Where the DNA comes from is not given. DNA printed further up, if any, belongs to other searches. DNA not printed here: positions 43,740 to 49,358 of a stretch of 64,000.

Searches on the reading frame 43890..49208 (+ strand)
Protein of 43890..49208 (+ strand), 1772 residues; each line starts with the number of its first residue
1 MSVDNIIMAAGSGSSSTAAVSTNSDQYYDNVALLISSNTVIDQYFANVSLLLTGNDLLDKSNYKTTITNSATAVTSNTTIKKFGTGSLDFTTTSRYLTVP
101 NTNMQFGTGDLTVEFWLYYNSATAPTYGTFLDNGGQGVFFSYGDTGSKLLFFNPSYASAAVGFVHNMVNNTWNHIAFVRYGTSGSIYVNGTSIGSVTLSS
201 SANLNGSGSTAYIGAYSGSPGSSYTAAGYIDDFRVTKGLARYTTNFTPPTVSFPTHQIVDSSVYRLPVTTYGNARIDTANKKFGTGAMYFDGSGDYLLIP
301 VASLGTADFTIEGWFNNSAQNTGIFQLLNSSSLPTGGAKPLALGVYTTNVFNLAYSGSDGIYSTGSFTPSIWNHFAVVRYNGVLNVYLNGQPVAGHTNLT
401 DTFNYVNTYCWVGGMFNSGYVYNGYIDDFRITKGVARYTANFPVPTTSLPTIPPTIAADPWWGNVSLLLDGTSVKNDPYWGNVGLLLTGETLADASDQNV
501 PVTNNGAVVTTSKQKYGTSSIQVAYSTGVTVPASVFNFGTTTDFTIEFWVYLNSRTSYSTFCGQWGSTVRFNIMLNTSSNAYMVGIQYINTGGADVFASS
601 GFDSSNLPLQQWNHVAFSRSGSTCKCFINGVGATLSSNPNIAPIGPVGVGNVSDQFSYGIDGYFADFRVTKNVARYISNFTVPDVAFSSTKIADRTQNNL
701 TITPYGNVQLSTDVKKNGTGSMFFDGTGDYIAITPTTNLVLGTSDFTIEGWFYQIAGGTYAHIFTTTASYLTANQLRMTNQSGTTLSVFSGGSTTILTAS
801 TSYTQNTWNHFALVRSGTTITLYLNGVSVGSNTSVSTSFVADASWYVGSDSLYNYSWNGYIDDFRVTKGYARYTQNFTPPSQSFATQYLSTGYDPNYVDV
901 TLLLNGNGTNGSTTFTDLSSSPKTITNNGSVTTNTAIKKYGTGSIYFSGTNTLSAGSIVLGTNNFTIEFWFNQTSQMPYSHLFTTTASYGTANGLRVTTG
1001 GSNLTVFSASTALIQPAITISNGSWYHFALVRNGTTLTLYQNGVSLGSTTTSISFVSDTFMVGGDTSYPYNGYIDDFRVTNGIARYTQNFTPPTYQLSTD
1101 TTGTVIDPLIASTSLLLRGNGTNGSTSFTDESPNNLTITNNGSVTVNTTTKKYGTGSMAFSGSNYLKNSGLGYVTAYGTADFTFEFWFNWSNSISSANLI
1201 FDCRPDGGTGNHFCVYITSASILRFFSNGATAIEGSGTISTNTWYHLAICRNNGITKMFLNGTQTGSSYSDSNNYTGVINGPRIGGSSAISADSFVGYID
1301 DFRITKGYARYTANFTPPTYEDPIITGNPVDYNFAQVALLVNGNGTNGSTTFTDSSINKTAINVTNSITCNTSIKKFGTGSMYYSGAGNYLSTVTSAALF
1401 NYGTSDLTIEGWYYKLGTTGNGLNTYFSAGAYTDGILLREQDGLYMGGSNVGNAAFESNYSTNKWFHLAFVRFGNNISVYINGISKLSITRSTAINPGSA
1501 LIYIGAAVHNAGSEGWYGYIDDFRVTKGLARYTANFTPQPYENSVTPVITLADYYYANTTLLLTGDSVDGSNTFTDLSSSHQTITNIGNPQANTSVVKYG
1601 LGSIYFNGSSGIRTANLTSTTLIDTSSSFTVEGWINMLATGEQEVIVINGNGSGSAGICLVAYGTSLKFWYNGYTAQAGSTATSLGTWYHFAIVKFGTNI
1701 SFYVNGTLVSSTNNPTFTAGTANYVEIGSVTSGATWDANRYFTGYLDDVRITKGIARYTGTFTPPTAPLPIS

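Call 6: search_protein_families(library=pfam, proteins=[window:43890-49208:+], max_evalue=0.01)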
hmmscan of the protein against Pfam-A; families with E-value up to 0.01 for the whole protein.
window:43890-49208:+ (1772 aa): 6 families
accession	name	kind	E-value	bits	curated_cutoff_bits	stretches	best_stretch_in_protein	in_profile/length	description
PF13385.13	Laminin_G_3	-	3.7e-130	430.1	27.6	8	725-867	1-141/151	Concanavalin A-like lectin/glucanases superfamily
PF02210.31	Laminin_G_2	-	4.4e-18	66.4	22.9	0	1680-1752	47-124/126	Laminin G domain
PF06439.18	3keto-disac_hyd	-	2e-15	57.7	26.8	1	696-837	42-156/187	3-keto-disaccharide hydrolase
PF00054.30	Laminin_G_1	-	9.1e-11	42.5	24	0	792-848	39-98/131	Laminin G domain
PF22925.3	TS_C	-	2.3e-08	34.3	27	0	1666-1714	110-158/202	Trans-sialidase, C-terminal domain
PF20407.5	DUF1583_N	-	1.2e-06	28.8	22.9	0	802-830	85-113/150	Domain of unknown function (DUF1583_N)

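Call 7: search_protein_families(library=phrogs, proteins=[window:43890-49208:+], max_evalue=0.001)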
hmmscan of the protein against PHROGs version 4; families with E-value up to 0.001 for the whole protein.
window:43890-49208:+ (1772 aa): 13 families
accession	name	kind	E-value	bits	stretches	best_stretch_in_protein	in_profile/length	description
phrog_24074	-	unknown function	1.7e-291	970.6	8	1107-1322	409-623/892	-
phrog_3545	-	unknown function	6.9e-235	783.7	8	1107-1319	746-973/1115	-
phrog_13163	-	tail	6e-176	588.1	8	1144-1365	541-751/976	baseplate wedge subunit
phrog_701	-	head and packaging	1.1e-127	427.3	8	1099-1363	4009-4264/6136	virion structural protein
phrog_18802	-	head and packaging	5.4e-118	395.8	8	1099-1356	791-1029/3007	virion structural protein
phrog_38322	-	unknown function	1.5e-117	394.6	8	1128-1320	307-501/506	-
phrog_1469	-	tail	3.5e-115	386.8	8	708-917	530-728/2607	baseplate wedge subunit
phrog_32294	-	tail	9.3e-106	355.2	7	1139-1362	428-638/2435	baseplate wedge subunit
phrog_19601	-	tail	9.5e-100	335.7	8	706-917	647-848/2043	baseplate wedge subunit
phrog_8510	-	head and packaging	1.2e-97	329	6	533-866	557-883/1348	virion structural protein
phrog_11583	-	unknown function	4.2e-75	253.8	7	274-443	1157-1324/2796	-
phrog_37978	-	unknown function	1.4e-18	68.1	0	153-250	261-363/564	-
phrog_14220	-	unknown function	2.6e-09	37.7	0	907-1079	14-166/401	-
